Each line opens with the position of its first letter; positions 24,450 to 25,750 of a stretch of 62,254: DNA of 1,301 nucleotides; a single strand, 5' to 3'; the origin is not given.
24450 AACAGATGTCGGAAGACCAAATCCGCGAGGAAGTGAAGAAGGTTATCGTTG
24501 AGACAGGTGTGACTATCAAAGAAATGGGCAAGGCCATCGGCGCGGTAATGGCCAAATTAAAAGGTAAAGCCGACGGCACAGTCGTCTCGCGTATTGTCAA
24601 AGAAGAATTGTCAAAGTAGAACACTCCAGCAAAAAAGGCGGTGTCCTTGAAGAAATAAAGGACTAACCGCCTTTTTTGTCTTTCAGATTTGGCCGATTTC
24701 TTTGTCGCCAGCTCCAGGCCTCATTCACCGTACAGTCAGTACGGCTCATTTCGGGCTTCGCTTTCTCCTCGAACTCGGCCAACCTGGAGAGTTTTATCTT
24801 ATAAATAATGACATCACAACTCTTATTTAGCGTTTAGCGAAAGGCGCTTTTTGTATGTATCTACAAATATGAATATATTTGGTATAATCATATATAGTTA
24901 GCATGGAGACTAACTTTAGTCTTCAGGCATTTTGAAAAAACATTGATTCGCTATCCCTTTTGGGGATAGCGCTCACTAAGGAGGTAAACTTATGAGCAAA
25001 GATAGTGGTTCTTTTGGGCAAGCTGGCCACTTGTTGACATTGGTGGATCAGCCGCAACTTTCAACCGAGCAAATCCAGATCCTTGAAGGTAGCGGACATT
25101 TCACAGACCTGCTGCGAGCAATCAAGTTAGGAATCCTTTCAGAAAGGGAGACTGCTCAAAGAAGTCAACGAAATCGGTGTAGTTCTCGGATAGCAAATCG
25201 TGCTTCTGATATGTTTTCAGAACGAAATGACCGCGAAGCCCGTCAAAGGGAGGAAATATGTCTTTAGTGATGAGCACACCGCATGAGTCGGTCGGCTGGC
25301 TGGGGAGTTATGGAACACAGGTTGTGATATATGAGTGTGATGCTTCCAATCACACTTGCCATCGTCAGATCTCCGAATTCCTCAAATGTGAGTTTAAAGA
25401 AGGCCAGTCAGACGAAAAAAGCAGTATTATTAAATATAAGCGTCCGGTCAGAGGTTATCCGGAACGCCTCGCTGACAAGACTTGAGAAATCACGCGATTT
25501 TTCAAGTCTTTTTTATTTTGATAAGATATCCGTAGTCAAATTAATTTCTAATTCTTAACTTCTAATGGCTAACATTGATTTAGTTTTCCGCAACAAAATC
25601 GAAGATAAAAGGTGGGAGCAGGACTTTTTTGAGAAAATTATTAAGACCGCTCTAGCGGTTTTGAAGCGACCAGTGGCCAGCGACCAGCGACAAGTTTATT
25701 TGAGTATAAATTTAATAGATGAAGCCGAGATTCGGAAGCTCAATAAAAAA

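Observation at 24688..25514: Second locus with the same cassette architecture (yqeY-ybeY spacer): shared ~110-nt leader motif, own promoter and terminator, two overlapping SD-led small ORFs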

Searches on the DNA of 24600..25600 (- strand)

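Call 30: search_rna_families(source=window, start=24600, end=25600, threshold=evalue, max_evalue=10)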
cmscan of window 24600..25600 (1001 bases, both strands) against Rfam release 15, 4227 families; matches with E-value up to 10: 9.
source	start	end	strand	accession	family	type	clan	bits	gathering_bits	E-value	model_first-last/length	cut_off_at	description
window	24627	24679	-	RF03474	mir-4766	Gene; miRNA;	-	21.7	72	0.19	1-56/56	no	mir-4766 microRNA precursor family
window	25471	25574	+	RF02579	tsr26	Gene; sRNA;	-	21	141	1.9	1-122/122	no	S. aureus tsr26 small RNA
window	25498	25543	-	RF02098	DGCR5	Gene; lncRNA;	-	20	50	0.55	1-49/49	no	DiGeorge syndrome critical region gene 5 conserved region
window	25470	25565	-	RF00426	SCARNA15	Gene; snRNA; snoRNA; scaRNA;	CL00019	17.7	65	1.7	1-128/128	no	Small Cajal body specific RNA 15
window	24600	24676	-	RF02173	SMAD5-AS1_1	Gene; lncRNA;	-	13.4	45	1.4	1-69/263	3'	SMAD5 antisense RNA 1 conserved region 1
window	24631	24677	-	RF00035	OxyS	Gene; sRNA;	-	13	75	7.6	1-47/110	no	OxyS RNA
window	24908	25000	+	RF03119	dCoV-5UTR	Cis-reg;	CL00116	12.2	102.9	8.6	1-294/294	no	Deltacoronavirus 5'UTR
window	25111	25167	+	RF02922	RAGATH-32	Cis-reg;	-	12.1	41.8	7.4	1-78/78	no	RAGATH-32 RNA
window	24662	24709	-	RF01129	sR44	Gene; snRNA; snoRNA; CD-box;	-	11.7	45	5.6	1-55/55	no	Small nucleolar RNA sR44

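Call 74: build_rna_model(alignment_id=A4, structure=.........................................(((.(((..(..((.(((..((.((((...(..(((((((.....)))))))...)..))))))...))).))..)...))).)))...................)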
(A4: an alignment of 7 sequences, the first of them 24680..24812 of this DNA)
Model R1 built from alignment A4 (7 sequences, 146 columns); structure: as given.
model positions 136; base pairs 26; branch points 0; effective number of sequences 3.37; information 0.59 bits per position. Calibrated on 0.2 Mb of random sequence (short: E-values are rough).
structure used (alignment columns):
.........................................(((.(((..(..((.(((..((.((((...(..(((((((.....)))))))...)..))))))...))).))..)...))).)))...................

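Call 75: search_with_rna_model(model_id=R1, sources=[window, L001, L002, L003, L004, L005, L006, L007, L008, L009, L010, L011, L012, L013, L014, L015, L016, L017, L018, L019, L020, L021, L022, L023, L024, L025, L026, L027, L028, L029, L030, L031, L032, L033, L034, L035, L036, L037, L038, L039, L040, L041, L042, L043, L044, L045, L046, L047, L048, L049, L050, L051, L052, L053, L054, L055, L056, L057, L058, L059, L060, L061, L062, L063, L064, L065, L066, L067, L068, L069, L070, L071, L072, L073, L074, L075, L076, L077, L078, L079, L080, L090, L091, L092], max_evalue=1)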
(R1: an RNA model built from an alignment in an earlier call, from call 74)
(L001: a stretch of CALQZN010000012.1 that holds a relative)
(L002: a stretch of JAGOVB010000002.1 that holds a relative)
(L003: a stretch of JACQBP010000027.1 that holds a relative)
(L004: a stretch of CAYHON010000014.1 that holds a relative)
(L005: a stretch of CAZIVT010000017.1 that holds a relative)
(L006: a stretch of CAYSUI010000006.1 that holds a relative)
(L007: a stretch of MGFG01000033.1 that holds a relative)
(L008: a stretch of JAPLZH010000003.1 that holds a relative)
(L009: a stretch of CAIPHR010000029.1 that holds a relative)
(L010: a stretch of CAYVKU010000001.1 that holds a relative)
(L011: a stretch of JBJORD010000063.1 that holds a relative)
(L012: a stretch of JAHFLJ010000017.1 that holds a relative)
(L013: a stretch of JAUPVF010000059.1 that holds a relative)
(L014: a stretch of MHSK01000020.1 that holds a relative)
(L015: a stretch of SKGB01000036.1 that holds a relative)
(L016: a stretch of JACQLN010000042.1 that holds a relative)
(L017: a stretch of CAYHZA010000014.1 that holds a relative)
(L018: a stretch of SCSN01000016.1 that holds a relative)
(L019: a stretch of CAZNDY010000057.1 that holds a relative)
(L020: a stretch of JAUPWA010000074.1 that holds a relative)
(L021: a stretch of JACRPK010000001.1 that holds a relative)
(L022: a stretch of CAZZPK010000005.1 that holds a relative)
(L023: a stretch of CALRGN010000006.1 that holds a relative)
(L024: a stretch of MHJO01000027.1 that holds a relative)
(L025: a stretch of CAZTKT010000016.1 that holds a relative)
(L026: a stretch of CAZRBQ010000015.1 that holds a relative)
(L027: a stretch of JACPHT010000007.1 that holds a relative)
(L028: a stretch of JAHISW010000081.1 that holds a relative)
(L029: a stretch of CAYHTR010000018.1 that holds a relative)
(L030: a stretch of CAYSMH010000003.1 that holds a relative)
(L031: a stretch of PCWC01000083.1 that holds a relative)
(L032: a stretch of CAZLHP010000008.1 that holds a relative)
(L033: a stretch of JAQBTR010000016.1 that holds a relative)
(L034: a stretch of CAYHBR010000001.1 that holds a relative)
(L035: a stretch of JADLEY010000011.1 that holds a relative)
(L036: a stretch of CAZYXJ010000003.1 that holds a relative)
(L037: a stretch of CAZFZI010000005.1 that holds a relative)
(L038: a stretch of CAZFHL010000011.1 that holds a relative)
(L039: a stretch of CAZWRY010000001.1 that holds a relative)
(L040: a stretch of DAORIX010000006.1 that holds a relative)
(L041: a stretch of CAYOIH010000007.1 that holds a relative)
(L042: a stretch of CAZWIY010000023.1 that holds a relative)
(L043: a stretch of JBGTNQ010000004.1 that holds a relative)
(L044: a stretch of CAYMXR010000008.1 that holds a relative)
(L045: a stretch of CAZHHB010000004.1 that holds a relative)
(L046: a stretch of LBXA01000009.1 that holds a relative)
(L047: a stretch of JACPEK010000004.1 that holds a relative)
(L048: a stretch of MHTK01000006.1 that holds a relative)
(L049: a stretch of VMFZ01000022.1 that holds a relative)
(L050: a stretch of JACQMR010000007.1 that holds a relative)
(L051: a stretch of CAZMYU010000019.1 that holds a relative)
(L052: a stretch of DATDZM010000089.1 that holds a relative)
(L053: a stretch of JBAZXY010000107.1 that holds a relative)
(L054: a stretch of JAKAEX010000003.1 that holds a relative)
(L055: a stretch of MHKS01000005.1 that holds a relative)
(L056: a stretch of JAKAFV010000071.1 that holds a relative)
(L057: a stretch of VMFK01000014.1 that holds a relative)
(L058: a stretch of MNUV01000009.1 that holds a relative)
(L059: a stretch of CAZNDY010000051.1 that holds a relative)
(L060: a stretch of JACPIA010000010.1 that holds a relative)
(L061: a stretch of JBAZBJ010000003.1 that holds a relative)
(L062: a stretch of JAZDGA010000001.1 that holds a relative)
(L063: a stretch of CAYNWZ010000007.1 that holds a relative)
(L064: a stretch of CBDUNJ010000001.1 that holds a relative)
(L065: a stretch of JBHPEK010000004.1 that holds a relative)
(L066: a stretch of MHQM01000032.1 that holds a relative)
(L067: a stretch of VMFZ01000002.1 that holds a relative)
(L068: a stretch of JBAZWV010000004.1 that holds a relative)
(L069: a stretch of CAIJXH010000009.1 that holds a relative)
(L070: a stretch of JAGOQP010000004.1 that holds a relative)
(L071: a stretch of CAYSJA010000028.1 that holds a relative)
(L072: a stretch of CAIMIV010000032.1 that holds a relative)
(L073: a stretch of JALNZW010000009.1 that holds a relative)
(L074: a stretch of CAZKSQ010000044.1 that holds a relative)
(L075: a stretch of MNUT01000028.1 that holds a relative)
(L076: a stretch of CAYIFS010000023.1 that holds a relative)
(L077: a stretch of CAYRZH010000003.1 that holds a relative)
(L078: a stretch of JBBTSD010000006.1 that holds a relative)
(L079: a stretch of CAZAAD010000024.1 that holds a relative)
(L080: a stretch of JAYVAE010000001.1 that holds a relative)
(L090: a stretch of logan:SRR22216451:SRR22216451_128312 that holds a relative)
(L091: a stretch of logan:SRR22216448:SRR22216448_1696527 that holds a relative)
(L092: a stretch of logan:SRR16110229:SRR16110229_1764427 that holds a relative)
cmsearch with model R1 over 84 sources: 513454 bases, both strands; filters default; matches with E-value up to 1: 5.
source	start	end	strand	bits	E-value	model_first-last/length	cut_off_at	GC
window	24677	24813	-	114.4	6.1e-24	1-136/136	no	0.47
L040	4842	4979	-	103.8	2.2e-21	1-136/136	no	0.43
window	57509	57648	-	91.7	1.8e-18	1-136/136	no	0.45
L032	4838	4918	-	23.1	0.06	1-136/136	no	0.32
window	61112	61229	+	18.9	0.63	1-136/136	no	0.37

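Call 76: search_with_rna_model(model_id=R1, sources=[L093, L094, L095, L096, L097, L098, L099, L100, L101, L102, L103, L104, L105, L106, L107, L108, L109, L110, L111, L112, L113, L114, L115, L116, L117, L118, L119, L120, L121, L122, L123, L124, L125, L126, L127, L128, L129, L130, L131, L132, L133, L134, L135, L136, L137, L138, L139, L140, L141, L142, L143, L144, L145, L146, L147, L148, L149, L150, L151, L152, L153, L154, L155, L156, L157, L158, L159, L160, L161, L162, L163, L164, L165, L166, L167, L168, L169, L170, L171, L172], max_evalue=1)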
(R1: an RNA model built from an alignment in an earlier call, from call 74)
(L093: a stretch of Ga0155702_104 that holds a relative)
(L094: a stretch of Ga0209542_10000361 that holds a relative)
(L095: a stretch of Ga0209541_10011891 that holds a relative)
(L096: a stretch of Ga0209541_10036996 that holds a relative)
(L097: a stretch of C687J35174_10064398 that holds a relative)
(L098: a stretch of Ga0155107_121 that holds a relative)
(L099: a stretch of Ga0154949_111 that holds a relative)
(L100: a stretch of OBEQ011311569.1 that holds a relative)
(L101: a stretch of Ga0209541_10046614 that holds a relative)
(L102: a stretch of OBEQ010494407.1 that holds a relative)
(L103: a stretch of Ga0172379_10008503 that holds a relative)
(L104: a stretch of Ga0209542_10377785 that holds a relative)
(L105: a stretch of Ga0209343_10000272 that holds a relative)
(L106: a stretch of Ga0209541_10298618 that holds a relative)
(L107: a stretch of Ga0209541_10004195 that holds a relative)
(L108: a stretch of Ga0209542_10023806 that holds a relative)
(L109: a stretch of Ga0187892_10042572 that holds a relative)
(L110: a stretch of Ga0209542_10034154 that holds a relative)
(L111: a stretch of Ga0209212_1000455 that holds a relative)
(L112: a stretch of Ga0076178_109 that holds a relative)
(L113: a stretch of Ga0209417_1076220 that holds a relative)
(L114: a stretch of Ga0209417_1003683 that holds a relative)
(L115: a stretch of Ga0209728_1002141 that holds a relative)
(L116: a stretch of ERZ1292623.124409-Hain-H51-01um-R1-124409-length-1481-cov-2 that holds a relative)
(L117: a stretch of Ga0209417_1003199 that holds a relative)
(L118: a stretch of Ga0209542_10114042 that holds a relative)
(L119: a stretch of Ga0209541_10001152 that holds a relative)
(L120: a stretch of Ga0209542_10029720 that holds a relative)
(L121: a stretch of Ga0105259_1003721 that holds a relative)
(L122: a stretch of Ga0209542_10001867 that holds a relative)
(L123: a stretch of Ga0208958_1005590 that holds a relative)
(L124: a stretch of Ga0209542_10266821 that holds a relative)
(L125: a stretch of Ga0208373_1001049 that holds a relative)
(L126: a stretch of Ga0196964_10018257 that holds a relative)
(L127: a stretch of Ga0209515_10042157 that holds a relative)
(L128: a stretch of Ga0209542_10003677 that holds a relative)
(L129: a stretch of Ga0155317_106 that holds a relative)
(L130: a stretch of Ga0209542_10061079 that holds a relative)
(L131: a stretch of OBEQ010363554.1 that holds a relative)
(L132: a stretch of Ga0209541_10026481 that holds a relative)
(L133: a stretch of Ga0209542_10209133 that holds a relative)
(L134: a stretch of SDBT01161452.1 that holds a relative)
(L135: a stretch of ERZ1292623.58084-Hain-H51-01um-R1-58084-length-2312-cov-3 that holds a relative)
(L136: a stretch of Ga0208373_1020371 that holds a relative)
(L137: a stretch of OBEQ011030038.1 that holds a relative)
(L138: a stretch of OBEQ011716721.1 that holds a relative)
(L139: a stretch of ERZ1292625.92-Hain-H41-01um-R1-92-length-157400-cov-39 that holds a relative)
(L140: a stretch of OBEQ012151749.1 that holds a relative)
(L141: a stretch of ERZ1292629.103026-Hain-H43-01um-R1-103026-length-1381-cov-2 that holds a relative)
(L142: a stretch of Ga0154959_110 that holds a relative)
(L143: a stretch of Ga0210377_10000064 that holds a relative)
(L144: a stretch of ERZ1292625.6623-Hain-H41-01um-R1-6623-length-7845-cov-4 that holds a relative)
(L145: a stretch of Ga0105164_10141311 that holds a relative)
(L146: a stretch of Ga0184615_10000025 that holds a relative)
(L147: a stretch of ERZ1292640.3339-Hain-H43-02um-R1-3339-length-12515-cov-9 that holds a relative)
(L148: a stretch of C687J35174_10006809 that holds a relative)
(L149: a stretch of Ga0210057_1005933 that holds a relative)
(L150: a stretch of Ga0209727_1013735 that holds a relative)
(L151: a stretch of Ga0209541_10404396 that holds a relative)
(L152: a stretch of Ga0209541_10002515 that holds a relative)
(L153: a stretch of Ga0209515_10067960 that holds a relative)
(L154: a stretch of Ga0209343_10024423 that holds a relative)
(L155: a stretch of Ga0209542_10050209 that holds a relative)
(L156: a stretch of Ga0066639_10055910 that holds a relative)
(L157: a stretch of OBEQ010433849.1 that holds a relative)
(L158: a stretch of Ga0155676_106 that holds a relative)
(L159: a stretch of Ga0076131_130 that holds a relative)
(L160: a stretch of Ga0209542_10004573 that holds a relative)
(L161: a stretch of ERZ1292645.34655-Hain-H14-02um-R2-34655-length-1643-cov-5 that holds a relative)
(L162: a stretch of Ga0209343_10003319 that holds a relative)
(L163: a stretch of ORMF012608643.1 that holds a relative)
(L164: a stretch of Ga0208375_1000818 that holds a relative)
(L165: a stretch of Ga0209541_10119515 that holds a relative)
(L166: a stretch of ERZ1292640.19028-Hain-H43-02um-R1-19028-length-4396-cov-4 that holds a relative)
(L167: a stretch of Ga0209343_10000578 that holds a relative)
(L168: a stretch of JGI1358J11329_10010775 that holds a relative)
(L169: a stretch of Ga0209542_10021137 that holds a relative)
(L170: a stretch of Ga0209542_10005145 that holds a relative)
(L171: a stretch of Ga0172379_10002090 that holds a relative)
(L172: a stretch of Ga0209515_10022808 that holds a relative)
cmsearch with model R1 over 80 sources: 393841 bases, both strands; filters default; matches with E-value up to 1: 6.
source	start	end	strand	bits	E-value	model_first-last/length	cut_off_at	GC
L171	3796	3927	-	137.2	1.5e-29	1-136/136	no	0.43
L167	3805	3936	-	133.4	1.3e-28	1-136/136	no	0.42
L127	2333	2463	+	128.4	1.9e-27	1-136/136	no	0.4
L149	3251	3384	+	87.5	1.4e-17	1-136/136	no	0.46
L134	14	129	-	25.3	0.014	1-136/136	no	0.35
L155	3037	3153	+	20.8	0.16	1-136/136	no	0.5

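Call 97: search_with_rna_model(model_id=R1, sources=[L173, L174, L175, L176], max_evalue=1)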
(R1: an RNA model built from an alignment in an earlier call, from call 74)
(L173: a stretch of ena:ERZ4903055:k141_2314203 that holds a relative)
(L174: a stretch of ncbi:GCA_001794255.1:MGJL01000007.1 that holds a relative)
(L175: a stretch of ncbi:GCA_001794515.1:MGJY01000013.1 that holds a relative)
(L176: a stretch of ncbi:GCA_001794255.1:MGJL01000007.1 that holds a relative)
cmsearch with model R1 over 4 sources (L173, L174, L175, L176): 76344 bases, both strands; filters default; matches with E-value up to 1: 4.
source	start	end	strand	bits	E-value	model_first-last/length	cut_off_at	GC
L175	7556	7695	-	91.7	2.7e-19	1-136/136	no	0.45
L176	7556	7695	-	91.7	2.7e-19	1-136/136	no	0.45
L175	11159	11276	+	18.9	0.093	1-136/136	no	0.37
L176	11159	11276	+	18.9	0.093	1-136/136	no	0.37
